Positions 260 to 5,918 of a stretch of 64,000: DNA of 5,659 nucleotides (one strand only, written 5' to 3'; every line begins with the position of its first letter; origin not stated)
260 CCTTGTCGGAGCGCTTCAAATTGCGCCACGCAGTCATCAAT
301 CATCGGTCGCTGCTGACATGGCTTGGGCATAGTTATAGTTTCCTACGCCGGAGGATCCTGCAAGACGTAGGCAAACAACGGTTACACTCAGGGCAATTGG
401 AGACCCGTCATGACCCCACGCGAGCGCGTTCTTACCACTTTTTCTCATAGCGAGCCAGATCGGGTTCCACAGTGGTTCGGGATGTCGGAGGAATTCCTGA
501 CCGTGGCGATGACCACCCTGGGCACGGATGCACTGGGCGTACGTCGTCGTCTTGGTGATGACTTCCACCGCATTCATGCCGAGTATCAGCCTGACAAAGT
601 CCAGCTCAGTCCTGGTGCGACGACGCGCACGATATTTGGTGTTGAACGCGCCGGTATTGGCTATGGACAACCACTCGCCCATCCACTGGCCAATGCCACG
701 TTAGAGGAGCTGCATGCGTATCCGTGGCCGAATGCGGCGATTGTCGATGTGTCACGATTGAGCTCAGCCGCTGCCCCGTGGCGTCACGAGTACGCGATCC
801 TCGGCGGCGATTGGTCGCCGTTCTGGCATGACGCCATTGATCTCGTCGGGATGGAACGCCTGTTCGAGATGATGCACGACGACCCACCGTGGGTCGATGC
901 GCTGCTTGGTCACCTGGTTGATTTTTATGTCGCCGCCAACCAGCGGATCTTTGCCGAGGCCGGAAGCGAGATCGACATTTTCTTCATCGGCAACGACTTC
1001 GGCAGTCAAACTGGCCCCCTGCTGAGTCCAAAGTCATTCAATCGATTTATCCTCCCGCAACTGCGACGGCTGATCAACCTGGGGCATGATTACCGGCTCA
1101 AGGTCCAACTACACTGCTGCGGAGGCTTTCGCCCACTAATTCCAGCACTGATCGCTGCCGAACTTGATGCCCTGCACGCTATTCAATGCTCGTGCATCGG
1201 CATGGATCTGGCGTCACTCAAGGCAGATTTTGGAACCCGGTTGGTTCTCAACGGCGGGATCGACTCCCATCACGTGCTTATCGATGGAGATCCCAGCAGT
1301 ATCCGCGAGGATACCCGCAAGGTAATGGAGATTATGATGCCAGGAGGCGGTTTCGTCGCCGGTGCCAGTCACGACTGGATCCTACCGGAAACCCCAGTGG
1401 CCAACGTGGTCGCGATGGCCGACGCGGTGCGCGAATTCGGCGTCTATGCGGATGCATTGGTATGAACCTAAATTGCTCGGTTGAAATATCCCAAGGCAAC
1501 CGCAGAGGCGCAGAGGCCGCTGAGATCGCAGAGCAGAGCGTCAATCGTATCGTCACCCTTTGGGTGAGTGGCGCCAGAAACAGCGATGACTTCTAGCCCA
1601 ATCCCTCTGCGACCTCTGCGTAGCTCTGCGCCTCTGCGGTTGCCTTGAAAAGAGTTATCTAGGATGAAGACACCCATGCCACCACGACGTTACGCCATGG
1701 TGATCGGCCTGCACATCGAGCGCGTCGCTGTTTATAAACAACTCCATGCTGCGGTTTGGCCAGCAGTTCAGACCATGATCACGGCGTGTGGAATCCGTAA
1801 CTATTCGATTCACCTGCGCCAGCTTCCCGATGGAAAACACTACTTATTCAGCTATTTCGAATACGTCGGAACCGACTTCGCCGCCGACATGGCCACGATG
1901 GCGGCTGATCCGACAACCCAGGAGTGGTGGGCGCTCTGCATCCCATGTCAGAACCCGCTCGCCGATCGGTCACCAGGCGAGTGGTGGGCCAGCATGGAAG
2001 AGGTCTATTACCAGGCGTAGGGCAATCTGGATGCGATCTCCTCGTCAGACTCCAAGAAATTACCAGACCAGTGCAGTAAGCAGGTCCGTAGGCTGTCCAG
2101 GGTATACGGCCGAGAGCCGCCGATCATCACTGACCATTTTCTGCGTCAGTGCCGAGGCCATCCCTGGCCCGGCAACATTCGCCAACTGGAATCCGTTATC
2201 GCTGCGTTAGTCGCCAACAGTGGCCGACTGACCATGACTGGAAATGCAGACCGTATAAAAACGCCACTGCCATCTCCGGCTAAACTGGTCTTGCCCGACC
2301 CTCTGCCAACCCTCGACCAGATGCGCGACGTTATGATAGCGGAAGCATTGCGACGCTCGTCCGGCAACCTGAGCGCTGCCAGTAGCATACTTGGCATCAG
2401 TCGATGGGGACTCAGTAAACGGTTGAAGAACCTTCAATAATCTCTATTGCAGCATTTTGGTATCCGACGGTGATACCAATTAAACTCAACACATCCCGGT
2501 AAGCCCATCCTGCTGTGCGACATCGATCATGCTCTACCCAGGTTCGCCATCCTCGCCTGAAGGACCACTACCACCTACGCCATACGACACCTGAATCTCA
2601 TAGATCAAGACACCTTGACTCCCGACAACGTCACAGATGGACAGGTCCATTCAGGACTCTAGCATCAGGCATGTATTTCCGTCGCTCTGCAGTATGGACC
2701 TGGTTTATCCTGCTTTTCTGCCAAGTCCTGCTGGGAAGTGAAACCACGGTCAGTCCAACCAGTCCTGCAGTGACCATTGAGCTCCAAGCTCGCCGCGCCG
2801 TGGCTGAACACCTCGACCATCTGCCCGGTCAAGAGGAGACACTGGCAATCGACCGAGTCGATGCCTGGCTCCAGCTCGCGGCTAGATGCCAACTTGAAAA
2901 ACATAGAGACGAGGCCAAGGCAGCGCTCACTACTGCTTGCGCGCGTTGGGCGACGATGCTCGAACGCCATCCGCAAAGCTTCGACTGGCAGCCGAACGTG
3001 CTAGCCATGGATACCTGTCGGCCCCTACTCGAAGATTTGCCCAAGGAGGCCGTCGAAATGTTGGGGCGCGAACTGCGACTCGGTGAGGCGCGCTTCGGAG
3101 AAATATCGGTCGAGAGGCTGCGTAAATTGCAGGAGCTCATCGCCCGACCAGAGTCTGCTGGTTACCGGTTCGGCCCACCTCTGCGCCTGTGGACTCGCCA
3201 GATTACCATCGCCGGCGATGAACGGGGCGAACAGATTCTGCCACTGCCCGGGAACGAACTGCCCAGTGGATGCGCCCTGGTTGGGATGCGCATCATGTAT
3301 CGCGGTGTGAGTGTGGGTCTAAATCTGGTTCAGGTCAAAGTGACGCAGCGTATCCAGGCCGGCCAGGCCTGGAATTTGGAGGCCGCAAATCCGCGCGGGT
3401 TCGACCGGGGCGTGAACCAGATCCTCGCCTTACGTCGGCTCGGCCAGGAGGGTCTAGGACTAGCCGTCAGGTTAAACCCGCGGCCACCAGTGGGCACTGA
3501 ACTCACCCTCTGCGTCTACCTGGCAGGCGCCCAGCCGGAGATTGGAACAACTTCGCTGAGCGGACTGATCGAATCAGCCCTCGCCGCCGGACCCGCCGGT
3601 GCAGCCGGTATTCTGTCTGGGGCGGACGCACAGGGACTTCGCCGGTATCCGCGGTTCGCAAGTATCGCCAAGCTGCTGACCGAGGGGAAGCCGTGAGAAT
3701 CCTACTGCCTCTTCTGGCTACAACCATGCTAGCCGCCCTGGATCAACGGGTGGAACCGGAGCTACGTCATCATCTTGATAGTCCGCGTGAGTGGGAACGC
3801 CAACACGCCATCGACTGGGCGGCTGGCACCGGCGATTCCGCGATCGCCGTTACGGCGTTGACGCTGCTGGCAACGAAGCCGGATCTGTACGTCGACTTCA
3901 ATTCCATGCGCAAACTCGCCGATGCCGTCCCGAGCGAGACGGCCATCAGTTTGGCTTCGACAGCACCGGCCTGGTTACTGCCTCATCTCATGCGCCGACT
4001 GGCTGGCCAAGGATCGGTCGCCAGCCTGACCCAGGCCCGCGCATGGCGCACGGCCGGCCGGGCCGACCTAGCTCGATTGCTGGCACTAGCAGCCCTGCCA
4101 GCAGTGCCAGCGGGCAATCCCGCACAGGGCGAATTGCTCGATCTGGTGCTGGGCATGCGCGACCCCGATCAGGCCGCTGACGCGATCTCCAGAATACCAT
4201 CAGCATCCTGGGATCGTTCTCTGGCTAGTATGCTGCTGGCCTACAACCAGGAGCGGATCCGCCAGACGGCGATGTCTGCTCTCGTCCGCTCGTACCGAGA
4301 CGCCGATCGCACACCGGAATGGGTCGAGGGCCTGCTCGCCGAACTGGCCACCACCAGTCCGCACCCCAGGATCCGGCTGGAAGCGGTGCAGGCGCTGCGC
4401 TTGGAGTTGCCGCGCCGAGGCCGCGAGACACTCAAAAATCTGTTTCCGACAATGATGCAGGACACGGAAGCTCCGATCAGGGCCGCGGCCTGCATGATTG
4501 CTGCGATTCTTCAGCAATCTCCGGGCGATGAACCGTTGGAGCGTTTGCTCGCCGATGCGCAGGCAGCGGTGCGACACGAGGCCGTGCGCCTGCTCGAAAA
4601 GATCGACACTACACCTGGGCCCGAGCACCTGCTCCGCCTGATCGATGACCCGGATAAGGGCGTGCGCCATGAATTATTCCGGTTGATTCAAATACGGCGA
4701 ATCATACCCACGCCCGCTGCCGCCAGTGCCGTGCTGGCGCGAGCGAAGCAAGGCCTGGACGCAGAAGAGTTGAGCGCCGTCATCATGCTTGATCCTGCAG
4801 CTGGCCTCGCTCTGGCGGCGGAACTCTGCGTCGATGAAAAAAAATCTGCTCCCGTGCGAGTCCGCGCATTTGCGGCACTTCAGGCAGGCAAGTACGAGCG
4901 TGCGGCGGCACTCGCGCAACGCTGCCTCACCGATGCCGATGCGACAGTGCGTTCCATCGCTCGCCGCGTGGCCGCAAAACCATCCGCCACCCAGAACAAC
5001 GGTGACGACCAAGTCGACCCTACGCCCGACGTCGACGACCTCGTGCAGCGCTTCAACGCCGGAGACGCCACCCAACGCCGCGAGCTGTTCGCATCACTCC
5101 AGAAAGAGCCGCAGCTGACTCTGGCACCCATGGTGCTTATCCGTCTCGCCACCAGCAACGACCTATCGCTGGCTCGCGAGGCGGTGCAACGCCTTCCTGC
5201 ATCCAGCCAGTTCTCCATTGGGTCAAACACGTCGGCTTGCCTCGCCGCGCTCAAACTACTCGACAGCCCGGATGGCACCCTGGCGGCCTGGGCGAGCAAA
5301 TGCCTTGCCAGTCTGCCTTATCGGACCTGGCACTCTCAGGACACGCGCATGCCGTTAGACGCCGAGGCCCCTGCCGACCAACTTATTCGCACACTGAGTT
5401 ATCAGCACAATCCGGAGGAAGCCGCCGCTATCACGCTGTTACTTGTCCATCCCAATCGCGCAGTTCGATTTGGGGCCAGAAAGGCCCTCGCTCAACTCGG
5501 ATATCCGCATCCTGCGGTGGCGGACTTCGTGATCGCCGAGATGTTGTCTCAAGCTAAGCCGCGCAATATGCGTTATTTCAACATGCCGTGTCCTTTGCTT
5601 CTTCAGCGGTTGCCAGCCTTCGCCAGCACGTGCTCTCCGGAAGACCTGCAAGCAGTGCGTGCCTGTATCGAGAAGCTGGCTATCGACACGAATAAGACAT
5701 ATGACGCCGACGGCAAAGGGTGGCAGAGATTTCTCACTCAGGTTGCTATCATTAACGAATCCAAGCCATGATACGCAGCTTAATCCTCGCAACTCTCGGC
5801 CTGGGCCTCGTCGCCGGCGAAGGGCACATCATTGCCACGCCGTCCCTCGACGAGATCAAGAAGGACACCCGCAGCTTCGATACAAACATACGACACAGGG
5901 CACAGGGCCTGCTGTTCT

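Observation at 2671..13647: Four-gene exported operon: two HEAT solenoids plus a membrane-anchored WD40 caspase-like protease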

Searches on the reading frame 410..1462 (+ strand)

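Call 23: search_protein_families(library=pfam, proteins=[window:410-1462:+], max_evalue=0.001)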
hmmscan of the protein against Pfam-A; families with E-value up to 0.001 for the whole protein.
window:410-1462:+ (351 aa): 1 family
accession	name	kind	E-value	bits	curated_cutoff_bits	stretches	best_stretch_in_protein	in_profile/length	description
PF01208.23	URO-D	-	9.7e-25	87.7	23.9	1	139-343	147-346/346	Uroporphyrinogen decarboxylase (URO-D)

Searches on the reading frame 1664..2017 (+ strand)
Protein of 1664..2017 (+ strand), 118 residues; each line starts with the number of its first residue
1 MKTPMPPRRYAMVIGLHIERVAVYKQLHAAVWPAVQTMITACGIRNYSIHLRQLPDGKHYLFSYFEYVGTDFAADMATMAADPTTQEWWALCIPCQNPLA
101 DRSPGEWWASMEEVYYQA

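Call 23: search_protein_families(library=pfam, proteins=[window:1664-2017:+], max_evalue=0.001)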
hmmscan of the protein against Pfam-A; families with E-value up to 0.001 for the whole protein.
window:1664-2017:+ (118 aa): 1 family
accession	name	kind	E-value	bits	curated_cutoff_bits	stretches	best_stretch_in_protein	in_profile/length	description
PF05336.19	rhaM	-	4.4e-29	101.2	23.4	1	9-116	1-104/105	L-rhamnose mutarotase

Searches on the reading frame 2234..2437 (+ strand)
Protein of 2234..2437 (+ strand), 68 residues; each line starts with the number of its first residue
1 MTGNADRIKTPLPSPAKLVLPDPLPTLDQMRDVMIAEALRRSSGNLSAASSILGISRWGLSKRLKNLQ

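Call 23: search_protein_families(library=pfam, proteins=[window:2234-2437:+], max_evalue=0.001)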
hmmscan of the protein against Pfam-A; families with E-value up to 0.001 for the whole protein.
window:2234-2437:+ (68 aa): 1 family
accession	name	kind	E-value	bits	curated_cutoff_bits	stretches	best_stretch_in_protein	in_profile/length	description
PF02954.25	HTH_8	-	4.1e-08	33.3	22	1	34-65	9-40/42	Bacterial regulatory protein, Fis family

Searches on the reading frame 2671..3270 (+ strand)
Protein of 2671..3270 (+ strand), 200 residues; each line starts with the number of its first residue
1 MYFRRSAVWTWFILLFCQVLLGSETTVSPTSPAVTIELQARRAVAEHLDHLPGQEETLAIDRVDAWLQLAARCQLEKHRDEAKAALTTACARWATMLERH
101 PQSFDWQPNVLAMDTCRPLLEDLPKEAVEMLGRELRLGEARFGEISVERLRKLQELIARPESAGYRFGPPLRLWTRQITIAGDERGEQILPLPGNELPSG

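Call 58: search_protein_families(library=pfam, proteins=[window:2671-3270:+], max_evalue=5)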
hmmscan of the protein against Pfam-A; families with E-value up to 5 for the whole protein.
window:2671-3270:+ (200 aa): 2 families
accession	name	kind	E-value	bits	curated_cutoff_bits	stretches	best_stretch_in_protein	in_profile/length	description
PF11342.13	DUF3144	-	0.14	12.9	25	1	61-96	3-38/77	Protein of unknown function (DUF3144)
PF12297.13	EVC2_like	-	0.26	10.5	25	1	53-137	207-285/429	Ellis van Creveld protein 2 like protein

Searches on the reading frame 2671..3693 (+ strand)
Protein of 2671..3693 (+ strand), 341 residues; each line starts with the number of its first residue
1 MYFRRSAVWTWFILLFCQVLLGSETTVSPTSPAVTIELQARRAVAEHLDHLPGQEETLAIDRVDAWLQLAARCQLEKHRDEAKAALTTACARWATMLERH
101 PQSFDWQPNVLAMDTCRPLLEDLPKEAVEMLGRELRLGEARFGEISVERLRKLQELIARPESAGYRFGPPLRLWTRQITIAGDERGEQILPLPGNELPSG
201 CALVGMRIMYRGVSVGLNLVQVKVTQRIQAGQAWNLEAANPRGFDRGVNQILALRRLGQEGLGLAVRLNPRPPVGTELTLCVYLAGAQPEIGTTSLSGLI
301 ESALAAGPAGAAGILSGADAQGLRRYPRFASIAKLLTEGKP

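Call 6: search_protein_families(library=pfam, proteins=[window:2671-3693:+], max_evalue=0.1)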
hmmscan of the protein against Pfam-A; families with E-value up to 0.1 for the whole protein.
window:2671-3693:+ (341 aa): 0 families

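Call 7: search_protein_families(library=padloc, proteins=[window:2671-3693:+], max_evalue=0.1)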
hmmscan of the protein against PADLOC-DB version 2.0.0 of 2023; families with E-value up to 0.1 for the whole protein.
window:2671-3693:+ (341 aa): 0 families

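Call 8: search_protein_families(library=ncbifam, proteins=[window:2671-3693:+], max_evalue=0.1)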
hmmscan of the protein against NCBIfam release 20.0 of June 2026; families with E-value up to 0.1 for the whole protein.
window:2671-3693:+ (341 aa): 0 families

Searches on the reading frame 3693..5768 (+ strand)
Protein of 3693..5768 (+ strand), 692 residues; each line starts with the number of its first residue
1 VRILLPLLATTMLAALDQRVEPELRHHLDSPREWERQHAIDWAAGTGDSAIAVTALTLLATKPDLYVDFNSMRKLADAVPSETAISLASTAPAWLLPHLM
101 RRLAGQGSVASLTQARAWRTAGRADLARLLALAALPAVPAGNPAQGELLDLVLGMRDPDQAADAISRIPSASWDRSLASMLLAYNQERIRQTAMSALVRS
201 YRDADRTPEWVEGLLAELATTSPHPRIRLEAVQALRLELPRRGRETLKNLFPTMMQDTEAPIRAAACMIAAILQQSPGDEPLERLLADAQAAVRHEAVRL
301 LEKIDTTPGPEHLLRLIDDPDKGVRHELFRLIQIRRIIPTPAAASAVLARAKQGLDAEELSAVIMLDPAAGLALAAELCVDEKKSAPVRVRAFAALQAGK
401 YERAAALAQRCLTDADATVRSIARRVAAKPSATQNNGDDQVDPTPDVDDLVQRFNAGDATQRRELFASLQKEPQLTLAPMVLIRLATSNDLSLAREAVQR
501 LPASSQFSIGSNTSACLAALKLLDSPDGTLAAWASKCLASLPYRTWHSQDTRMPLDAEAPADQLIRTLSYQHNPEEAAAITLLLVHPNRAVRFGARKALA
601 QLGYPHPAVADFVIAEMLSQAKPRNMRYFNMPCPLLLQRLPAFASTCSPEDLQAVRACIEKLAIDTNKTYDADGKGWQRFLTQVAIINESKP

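Call 6: search_protein_families(library=pfam, proteins=[window:3693-5768:+], max_evalue=0.1)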
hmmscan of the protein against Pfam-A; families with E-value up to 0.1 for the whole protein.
window:3693-5768:+ (692 aa): 4 families
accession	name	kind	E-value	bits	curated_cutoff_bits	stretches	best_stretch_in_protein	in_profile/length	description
PF13646.12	HEAT_2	-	2.4e-13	50.6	27.7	3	214-301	4-87/88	HEAT repeats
PF02985.28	HEAT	-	0.00018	21.9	23.5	0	215-235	5-24/31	HEAT repeat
PF12348.14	CLASP_N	-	0.05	13.6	27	0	402-426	175-199/227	CLASP N terminal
PF03130.22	HEAT_PBS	-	0.08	14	20.9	0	293-319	1-27/27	PBS lyase HEAT-like repeat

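Call 7: search_protein_families(library=padloc, proteins=[window:3693-5768:+], max_evalue=0.1)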
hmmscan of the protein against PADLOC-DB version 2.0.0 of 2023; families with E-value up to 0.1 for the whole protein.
window:3693-5768:+ (692 aa): 1 family
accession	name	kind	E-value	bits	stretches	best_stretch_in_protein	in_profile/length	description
PDLC02921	HEAT-ARM_XIII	-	0.01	12.4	0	286-331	719-764/869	-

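Call 8: search_protein_families(library=ncbifam, proteins=[window:3693-5768:+], max_evalue=0.1)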
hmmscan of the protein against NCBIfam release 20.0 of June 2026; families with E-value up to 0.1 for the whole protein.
window:3693-5768:+ (692 aa): 1 family
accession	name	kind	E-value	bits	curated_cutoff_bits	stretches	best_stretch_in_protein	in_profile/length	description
NF010374.0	PRK13800.1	equivalog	0.00012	20.5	1196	1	246-432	623-805/898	fumarate reductase/succinate dehydrogenase flavoprotein subunit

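Call 20: find_homologous_proteins(query=window:3693-5768:+)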
Query window:3693-5768:+ (692 aa): 1 proteins with E <= 0.001 among 8000 candidates.
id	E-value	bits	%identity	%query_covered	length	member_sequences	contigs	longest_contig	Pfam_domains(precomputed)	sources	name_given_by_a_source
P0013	0.0e+0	1473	100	98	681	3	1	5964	PF13646.13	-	-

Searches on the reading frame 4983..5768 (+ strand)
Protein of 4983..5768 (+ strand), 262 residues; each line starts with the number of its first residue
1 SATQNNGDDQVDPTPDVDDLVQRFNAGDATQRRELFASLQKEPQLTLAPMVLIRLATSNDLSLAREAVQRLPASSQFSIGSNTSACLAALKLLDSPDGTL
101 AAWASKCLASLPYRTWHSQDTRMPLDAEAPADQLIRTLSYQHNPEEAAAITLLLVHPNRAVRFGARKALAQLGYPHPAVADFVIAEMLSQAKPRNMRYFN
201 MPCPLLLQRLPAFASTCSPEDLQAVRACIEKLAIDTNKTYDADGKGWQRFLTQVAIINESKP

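Call 58: search_protein_families(library=pfam, proteins=[window:4983-5768:+], max_evalue=5)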
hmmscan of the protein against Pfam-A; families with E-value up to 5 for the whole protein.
window:4983-5768:+ (262 aa): 2 families
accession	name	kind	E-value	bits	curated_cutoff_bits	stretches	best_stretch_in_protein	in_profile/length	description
PF13646.12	HEAT_2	-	0.00022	21.9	27.7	1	133-183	19-67/88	HEAT repeats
PF13270.11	CCDC28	-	0.17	12.7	25.6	1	209-233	21-45/88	Coiled-coil domain-containing protein 28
